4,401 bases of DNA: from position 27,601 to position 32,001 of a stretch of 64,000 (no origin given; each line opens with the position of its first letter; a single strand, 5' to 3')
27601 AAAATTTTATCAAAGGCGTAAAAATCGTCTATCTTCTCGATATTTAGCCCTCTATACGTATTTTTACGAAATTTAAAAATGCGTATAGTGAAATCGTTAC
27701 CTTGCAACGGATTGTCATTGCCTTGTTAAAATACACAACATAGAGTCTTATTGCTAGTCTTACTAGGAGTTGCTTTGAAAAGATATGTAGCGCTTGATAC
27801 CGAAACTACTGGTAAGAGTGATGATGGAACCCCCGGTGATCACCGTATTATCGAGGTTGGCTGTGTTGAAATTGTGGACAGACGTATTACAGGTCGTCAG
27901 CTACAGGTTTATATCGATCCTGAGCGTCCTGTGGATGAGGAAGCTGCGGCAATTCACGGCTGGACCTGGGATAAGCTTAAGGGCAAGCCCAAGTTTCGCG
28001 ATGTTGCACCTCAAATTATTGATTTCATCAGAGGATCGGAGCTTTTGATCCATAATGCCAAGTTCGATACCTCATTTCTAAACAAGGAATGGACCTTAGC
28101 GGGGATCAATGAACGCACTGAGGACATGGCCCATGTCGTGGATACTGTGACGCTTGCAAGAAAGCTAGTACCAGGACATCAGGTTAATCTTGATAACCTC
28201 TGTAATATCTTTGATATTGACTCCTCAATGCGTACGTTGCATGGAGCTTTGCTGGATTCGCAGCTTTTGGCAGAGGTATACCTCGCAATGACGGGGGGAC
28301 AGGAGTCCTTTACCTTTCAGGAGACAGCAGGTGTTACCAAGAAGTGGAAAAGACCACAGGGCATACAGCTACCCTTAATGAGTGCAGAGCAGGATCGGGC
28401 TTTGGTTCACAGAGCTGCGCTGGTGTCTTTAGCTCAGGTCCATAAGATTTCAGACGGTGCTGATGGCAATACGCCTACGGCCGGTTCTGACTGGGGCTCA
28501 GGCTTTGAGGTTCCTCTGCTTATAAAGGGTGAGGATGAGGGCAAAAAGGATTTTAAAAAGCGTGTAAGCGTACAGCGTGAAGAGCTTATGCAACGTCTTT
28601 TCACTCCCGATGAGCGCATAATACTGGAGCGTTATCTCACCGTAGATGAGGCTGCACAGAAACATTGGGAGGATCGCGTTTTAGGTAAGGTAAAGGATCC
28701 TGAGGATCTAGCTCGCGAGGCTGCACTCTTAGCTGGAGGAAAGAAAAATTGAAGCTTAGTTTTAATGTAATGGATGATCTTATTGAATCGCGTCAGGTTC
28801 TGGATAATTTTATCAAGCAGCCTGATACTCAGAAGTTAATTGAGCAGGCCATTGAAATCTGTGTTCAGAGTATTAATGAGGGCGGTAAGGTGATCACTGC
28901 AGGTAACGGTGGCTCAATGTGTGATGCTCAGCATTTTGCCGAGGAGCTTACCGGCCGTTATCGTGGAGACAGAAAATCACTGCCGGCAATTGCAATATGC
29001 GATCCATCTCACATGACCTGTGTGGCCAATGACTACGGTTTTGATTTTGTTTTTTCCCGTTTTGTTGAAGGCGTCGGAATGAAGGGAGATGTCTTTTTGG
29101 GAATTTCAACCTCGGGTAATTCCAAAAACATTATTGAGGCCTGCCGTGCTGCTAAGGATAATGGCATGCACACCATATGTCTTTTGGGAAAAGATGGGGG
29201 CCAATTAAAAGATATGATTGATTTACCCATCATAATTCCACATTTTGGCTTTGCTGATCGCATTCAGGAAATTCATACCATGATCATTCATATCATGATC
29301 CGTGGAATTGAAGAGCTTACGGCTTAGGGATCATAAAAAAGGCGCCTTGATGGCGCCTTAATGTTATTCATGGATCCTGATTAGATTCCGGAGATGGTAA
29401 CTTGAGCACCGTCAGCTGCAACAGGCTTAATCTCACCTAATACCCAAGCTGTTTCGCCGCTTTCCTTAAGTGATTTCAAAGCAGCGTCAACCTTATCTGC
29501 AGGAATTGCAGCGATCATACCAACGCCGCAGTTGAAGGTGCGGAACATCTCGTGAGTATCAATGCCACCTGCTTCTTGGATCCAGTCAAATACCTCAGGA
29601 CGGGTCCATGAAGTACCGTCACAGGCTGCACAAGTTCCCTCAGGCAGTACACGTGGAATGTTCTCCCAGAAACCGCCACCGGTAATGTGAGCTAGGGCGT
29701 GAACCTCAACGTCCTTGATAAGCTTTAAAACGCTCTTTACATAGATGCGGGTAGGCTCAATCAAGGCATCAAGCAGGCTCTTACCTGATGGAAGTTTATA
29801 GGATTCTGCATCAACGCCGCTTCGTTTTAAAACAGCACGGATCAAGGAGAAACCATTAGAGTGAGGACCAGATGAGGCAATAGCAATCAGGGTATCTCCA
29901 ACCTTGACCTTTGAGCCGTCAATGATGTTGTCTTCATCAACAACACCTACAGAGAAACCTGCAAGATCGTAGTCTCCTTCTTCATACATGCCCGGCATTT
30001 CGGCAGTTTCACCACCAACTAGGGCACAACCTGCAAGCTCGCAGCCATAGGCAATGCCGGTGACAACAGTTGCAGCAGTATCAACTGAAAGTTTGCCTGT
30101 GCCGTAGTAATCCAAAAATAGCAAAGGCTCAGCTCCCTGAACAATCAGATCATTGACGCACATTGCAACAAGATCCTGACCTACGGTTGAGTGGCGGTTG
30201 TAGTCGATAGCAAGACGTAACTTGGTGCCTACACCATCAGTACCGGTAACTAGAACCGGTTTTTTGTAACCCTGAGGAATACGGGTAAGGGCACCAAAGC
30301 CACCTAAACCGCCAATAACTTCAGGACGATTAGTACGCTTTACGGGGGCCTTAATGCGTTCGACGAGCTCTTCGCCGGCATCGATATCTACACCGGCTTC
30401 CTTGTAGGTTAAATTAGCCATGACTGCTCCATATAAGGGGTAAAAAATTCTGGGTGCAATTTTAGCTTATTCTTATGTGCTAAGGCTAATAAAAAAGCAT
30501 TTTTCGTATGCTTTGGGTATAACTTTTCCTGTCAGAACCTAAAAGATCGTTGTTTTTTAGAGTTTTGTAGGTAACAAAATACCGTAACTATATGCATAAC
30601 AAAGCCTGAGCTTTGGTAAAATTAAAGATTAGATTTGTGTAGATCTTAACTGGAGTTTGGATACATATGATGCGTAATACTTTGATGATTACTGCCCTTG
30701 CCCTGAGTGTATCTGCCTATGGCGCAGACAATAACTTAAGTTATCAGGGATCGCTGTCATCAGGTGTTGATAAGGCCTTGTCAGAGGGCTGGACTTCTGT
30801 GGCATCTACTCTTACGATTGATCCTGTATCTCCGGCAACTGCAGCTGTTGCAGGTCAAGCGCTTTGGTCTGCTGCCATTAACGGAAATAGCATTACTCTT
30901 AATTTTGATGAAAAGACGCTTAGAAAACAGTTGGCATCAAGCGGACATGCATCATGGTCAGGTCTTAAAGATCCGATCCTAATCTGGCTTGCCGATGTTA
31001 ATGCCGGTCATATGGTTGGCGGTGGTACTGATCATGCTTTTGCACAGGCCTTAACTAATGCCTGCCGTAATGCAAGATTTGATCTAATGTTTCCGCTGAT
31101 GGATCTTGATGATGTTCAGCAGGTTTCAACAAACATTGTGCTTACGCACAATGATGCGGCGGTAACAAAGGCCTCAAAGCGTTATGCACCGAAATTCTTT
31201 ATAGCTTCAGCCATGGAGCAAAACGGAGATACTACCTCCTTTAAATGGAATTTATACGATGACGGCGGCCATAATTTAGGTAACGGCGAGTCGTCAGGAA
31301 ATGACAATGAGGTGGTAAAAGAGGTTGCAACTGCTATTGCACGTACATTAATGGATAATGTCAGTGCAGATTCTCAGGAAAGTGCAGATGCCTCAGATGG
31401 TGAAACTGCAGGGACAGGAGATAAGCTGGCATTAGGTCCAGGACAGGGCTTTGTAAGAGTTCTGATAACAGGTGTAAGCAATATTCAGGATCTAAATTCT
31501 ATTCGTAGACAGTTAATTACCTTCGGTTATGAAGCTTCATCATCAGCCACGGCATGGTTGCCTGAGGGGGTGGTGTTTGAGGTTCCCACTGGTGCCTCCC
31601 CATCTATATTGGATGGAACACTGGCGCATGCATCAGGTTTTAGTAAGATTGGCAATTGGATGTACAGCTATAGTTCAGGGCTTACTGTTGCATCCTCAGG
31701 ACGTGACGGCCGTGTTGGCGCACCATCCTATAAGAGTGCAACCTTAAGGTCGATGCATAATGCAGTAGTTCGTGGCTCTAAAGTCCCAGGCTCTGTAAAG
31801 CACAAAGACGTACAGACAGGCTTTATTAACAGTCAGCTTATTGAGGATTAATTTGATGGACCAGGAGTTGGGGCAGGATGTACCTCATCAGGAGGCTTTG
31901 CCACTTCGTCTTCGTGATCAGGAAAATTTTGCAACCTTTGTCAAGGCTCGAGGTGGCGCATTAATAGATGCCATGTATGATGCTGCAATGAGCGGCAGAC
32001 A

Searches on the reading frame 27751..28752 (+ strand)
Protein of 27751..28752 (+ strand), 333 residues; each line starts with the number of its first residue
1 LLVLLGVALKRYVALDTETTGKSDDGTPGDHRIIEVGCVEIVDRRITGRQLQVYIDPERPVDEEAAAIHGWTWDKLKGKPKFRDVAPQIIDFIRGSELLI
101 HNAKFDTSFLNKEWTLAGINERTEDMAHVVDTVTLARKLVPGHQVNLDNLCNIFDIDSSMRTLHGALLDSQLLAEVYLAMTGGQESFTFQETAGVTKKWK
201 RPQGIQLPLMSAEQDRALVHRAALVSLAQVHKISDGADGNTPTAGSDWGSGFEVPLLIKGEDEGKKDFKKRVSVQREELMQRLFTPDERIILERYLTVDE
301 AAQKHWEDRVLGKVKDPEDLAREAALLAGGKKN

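Call 35: search_protein_families(library=pfam, proteins=[window:27751-28752:+], max_evalue=0.00001)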
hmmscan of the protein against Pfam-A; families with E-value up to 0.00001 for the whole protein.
window:27751-28752:+ (333 aa): 1 family
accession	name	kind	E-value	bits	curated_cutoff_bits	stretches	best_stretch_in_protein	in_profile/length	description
PF00929.31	RNase_T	-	1.3e-28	101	24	1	13-177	1-164/164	Exonuclease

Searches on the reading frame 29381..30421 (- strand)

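Call 35: search_protein_families(library=pfam, proteins=[window:29381-30421:-], max_evalue=0.00001)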
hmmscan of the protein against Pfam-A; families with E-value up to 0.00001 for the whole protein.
window:29381-30421:- (346 aa): 2 families
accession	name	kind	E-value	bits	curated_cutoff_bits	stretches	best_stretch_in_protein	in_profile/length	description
PF02769.27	AIRS_C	-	4.3e-34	118.4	23.1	1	173-334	1-148/156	AIR synthase related protein, C-terminal domain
PF00586.29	AIRS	-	3.9e-22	79.2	24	1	56-161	14-112/112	AIR synthase related protein, N-terminal domain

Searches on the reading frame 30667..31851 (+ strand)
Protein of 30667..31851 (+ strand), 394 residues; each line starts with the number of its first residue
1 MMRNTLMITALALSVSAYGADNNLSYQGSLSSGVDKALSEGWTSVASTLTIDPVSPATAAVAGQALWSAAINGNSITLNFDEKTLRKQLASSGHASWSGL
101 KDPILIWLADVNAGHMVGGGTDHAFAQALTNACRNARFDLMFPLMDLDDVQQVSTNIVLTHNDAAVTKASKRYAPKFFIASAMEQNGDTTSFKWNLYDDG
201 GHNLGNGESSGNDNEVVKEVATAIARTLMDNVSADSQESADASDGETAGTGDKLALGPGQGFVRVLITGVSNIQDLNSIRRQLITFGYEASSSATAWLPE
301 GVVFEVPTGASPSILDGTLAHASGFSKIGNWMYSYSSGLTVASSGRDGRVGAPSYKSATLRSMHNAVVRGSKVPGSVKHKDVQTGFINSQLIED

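Call 35: search_protein_families(library=pfam, proteins=[window:30667-31851:+], max_evalue=0.00001)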
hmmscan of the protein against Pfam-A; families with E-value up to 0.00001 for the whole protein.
window:30667-31851:+ (394 aa): 1 family
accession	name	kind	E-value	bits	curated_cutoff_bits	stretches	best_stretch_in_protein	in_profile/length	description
PF09839.14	DUF2066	-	8e-26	91.3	23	1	75-229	74-229/232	Uncharacterized protein conserved in bacteria (DUF2066)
